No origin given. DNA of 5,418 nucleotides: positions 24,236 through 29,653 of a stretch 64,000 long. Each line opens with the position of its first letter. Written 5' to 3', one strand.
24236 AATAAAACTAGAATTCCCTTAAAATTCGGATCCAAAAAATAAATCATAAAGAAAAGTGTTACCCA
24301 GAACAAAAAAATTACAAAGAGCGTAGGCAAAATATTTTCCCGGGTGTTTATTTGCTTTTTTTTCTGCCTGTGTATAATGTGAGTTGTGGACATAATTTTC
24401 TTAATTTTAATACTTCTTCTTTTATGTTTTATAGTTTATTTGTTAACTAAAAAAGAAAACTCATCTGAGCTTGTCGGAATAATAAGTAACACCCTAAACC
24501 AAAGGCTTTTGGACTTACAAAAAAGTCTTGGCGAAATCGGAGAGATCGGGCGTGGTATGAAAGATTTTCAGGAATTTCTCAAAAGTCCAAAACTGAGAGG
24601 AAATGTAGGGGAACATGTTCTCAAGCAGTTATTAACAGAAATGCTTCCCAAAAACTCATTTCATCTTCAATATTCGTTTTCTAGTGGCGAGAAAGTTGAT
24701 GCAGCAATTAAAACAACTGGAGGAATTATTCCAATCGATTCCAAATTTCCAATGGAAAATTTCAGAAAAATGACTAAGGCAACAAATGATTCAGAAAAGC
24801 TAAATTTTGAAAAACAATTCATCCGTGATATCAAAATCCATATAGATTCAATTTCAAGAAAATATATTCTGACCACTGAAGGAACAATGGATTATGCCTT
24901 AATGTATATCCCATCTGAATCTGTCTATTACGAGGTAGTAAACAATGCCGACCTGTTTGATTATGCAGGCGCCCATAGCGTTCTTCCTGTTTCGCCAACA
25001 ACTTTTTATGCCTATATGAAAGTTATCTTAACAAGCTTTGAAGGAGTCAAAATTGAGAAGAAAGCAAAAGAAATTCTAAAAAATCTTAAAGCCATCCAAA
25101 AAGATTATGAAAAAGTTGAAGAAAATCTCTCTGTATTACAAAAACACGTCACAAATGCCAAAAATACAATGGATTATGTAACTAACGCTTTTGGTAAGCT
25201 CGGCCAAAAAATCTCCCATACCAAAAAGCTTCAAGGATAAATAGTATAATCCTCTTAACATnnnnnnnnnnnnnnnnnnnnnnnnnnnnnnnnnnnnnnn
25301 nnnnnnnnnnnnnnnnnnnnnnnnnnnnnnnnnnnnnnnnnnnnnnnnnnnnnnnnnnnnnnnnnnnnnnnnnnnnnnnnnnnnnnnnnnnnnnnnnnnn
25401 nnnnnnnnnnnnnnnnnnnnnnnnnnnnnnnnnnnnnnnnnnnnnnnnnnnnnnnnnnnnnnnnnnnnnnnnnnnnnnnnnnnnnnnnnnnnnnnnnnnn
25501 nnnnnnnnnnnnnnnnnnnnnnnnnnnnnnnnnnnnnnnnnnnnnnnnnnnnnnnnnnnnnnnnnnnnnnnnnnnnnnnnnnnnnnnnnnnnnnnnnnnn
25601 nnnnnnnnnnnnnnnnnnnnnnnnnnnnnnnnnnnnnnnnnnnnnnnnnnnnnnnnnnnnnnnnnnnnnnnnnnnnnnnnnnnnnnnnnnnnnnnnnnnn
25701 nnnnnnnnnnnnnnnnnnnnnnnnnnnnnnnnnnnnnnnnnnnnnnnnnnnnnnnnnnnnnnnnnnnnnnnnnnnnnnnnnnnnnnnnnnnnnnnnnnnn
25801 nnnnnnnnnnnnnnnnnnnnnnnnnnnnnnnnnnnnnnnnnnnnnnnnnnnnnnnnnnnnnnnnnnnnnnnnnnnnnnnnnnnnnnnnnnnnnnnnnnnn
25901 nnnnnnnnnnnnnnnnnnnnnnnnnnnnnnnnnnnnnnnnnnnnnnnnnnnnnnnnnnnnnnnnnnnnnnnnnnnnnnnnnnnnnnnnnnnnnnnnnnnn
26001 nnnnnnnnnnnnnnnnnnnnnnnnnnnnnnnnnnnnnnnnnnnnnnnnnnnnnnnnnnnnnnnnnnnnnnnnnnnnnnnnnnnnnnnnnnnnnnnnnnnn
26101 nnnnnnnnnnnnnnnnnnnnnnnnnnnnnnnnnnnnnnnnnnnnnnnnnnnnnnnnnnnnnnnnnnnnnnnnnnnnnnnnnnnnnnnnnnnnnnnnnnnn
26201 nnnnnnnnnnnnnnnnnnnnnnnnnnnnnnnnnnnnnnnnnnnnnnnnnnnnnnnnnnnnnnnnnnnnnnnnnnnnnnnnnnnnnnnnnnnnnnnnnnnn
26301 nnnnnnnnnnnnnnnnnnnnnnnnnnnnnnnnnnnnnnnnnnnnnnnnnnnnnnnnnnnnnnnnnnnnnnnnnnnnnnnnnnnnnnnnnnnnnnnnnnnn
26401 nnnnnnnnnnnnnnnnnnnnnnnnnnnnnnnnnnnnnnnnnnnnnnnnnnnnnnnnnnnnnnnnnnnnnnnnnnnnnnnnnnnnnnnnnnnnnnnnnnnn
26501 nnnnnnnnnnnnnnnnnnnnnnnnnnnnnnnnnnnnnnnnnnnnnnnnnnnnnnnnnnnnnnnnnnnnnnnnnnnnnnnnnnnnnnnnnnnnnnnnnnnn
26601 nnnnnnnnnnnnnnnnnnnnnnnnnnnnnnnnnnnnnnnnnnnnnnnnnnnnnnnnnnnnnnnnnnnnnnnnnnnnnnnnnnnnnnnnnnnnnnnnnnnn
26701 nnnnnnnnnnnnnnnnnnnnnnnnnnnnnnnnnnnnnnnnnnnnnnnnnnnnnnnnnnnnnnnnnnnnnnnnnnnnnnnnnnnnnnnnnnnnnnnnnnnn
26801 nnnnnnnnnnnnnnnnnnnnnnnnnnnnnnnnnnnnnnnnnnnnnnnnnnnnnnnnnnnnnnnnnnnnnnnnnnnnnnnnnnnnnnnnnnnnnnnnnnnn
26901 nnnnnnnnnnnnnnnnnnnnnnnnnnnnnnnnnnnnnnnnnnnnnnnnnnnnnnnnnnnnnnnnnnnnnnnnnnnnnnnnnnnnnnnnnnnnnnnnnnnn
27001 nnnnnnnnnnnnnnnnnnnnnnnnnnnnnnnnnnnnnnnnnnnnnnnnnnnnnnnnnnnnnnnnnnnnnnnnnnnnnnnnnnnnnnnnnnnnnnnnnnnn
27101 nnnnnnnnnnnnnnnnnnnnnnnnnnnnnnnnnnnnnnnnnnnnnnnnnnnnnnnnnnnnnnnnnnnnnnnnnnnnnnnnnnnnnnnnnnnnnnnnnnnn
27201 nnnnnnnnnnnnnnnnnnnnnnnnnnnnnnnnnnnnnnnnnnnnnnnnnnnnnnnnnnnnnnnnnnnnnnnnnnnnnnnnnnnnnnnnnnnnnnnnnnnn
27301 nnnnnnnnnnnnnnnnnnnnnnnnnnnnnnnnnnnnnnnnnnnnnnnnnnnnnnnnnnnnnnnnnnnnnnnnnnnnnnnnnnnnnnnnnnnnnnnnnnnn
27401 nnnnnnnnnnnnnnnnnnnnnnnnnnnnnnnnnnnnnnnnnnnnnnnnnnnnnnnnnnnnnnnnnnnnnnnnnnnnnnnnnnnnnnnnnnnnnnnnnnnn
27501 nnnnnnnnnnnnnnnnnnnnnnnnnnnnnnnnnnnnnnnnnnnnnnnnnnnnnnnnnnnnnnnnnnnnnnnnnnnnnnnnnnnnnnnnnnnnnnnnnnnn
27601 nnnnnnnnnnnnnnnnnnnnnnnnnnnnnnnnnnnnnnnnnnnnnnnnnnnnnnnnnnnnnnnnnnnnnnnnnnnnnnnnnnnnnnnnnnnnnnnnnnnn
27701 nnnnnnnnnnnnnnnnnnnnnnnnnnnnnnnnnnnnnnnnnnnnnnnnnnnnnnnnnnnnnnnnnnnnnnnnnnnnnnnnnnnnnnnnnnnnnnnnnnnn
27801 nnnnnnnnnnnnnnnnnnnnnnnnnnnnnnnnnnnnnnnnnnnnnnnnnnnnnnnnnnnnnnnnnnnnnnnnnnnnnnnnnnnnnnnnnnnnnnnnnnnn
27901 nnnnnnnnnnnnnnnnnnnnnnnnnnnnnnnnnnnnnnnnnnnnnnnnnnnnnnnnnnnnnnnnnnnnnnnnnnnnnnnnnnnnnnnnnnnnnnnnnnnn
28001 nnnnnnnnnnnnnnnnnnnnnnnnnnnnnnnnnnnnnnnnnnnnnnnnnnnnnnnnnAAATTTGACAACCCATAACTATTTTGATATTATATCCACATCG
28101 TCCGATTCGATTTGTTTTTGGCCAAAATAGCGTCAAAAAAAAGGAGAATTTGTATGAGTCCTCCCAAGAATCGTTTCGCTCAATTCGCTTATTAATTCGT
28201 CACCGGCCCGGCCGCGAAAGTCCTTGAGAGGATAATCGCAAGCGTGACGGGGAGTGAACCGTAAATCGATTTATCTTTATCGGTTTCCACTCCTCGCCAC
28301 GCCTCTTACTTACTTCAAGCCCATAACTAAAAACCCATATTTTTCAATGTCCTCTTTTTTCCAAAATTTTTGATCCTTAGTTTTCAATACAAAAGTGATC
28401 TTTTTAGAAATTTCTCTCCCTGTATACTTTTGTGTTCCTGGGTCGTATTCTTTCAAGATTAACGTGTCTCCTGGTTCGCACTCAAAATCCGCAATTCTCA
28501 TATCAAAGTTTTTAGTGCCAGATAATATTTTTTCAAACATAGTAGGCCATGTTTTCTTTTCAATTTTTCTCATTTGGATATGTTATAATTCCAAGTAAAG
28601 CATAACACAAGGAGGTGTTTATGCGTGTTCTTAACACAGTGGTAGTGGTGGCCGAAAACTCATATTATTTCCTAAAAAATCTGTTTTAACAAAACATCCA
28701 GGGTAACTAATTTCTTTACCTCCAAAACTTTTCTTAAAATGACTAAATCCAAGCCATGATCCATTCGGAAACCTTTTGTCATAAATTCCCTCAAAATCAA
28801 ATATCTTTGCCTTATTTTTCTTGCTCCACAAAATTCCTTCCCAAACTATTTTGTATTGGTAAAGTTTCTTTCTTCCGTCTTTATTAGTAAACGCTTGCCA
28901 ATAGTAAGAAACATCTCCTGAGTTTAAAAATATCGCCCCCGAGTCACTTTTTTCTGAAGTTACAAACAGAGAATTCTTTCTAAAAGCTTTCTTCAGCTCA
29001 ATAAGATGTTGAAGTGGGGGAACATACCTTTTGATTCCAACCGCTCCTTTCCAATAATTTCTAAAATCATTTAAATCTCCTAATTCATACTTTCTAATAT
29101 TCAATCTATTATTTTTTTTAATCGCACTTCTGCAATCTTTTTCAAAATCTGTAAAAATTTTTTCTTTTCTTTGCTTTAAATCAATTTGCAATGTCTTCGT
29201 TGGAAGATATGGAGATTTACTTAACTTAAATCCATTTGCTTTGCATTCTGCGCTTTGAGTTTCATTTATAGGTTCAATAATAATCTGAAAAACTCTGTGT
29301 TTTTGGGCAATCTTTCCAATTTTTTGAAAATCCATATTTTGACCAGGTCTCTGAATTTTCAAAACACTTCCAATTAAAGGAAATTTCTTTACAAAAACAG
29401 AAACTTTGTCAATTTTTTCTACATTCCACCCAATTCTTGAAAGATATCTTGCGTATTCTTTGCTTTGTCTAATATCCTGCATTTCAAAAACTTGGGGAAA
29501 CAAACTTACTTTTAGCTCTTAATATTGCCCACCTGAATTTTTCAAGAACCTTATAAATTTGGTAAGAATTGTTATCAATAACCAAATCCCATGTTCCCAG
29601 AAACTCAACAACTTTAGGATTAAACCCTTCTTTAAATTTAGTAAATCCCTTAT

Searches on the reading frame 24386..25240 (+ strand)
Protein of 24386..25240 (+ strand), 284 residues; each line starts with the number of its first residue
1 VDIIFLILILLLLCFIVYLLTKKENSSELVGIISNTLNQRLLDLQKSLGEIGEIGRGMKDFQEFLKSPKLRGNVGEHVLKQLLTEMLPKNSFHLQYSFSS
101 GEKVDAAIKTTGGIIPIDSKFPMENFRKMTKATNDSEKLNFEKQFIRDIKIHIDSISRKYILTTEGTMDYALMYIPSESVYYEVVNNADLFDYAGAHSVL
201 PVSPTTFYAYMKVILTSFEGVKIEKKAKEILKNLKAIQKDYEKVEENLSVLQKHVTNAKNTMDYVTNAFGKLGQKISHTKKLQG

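Call 22: search_protein_families(library=pfam, proteins=[window:24386-25240:+], max_evalue=0.01)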
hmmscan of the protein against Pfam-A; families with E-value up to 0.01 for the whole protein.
window:24386-25240:+ (284 aa): 2 families
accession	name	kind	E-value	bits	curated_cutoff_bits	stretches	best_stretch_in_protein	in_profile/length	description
PF02646.22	RmuC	-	3.5e-52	177.8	26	1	34-282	25-284/291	RmuC family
PF04108.17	ATG17_like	-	0.0056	16.6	43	1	143-273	172-256/355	Autophagy protein ATG17-like domain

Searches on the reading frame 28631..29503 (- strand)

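Call 24: search_protein_families(library=pfam, proteins=[window:28631-29503:-], max_evalue=0.001)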
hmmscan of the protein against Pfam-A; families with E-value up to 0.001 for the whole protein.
window:28631-29503:- (290 aa): 1 family
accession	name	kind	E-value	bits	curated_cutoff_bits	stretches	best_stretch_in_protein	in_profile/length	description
PF02388.22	FemAB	-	1.1e-05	25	24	0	188-272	309-390/406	FemAB family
